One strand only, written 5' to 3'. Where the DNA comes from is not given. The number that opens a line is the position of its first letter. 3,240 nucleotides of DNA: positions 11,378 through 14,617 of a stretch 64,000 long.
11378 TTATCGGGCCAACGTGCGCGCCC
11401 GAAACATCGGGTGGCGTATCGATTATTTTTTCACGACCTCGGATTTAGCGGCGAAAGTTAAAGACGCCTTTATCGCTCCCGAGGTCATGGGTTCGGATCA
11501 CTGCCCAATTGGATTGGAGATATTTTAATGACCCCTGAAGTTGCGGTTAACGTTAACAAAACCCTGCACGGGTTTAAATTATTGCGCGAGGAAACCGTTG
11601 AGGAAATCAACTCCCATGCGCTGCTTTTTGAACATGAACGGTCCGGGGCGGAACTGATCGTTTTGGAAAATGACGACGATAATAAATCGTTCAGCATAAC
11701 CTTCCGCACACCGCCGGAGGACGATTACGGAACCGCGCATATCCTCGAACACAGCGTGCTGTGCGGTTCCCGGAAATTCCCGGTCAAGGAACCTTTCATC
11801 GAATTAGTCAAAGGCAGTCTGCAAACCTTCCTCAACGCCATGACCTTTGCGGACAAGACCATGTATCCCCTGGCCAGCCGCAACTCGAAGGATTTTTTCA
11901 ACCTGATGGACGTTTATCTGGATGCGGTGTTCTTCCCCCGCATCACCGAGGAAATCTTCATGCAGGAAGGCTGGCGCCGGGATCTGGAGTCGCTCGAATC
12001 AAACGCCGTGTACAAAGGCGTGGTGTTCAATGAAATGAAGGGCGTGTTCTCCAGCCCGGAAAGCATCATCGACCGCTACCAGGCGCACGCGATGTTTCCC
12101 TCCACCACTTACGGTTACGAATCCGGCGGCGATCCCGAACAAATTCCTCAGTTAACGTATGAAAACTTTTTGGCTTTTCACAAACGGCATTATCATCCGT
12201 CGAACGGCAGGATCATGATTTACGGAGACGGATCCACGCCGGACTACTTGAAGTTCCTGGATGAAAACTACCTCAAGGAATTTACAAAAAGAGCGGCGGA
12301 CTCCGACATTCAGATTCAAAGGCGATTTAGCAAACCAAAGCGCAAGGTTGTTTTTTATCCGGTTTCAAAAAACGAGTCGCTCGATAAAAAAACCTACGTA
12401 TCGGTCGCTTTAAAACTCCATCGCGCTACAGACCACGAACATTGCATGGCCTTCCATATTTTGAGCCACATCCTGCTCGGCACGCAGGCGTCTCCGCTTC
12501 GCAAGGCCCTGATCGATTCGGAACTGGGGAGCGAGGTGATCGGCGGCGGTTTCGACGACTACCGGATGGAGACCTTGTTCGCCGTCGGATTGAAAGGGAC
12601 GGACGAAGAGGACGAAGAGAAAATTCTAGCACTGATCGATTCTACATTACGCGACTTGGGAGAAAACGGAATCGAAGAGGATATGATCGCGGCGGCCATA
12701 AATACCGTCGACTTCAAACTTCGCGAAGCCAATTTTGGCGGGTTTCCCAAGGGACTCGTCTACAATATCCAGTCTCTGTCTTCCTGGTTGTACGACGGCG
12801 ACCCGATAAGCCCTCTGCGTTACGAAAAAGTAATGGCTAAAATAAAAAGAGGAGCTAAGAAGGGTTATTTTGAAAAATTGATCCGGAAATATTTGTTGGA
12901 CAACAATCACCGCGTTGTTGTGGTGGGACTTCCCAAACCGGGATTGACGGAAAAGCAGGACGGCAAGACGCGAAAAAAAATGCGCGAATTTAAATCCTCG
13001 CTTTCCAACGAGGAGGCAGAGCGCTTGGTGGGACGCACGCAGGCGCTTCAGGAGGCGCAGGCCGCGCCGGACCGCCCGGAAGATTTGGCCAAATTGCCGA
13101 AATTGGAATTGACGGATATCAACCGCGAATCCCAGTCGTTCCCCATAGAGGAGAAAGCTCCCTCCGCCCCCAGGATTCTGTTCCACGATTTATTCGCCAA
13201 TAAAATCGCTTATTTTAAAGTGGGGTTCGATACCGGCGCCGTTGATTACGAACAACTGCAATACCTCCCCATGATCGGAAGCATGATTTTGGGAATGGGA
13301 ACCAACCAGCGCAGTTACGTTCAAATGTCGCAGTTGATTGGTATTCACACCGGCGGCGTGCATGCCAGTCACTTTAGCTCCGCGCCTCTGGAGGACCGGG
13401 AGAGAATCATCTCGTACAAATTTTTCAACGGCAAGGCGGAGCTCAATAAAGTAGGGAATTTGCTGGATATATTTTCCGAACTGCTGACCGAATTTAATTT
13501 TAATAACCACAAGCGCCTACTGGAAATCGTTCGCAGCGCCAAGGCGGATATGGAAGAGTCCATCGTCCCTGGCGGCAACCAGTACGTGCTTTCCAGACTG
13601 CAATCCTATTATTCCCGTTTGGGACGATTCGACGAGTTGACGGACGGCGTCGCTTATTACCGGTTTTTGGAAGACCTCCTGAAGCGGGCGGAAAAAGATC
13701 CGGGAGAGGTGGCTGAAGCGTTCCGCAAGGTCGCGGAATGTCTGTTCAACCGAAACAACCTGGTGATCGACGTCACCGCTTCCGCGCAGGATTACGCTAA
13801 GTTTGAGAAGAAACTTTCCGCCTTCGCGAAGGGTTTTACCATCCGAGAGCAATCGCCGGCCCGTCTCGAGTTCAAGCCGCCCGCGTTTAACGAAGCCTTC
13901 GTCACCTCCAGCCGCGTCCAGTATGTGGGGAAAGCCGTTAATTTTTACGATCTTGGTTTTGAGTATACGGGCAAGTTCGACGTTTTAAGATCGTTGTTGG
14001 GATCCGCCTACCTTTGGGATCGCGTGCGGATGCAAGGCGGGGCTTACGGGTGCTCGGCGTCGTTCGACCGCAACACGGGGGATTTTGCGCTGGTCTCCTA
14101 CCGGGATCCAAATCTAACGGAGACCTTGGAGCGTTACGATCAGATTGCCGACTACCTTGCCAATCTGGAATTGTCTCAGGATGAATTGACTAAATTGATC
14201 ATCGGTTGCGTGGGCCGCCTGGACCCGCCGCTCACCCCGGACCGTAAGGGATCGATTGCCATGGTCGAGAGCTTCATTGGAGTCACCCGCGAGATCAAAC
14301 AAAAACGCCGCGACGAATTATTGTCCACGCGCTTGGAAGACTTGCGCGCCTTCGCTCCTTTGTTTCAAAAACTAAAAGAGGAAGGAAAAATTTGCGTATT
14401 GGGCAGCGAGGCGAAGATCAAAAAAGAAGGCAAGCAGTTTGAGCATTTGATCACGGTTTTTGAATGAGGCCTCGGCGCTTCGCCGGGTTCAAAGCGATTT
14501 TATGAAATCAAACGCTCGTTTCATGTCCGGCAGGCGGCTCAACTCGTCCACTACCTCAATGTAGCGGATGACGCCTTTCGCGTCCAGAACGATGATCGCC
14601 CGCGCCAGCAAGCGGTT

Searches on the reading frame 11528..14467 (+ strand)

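Call 53: search_protein_families(library=ncbifam, proteins=[window:11528-14467:+], max_evalue=0.00001)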
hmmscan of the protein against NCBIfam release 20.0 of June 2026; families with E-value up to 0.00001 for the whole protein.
window:11528-14467:+ (979 aa): 1 family
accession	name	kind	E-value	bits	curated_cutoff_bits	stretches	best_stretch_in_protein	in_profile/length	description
NF047421.1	YfmH_fam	equivalog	1.2e-06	28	250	1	187-388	157-354/425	EF-P 5-aminopentanol modification-associated protein YfmH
